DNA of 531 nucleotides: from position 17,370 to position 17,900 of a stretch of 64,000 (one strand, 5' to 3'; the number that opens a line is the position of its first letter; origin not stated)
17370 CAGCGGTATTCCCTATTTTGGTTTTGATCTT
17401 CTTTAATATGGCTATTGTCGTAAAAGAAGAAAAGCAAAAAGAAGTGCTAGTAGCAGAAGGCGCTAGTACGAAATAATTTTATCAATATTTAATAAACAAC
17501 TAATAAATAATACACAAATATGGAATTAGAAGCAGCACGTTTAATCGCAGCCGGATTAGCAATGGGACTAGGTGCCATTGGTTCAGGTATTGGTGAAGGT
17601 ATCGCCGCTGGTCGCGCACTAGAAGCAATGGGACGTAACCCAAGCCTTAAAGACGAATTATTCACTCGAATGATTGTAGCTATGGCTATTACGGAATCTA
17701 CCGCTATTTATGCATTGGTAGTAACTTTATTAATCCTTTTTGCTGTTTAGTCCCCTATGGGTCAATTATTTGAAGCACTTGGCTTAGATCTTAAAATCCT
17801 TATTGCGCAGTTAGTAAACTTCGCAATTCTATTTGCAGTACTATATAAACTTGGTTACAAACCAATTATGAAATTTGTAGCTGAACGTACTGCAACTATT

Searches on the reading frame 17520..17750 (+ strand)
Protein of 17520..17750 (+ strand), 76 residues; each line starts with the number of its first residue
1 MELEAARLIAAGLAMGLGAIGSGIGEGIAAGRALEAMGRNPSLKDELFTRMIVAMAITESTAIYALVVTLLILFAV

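Call 28: search_protein_families(library=pfam, proteins=[window:17520-17750:+], max_evalue=0.00001)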
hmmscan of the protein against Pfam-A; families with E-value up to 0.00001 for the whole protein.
window:17520-17750:+ (76 aa): 1 family
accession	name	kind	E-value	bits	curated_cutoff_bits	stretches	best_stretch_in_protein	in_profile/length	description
PF00137.26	ATP-synt_C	-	1.8e-21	76.6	24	1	9-72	1-60/60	ATP synthase subunit C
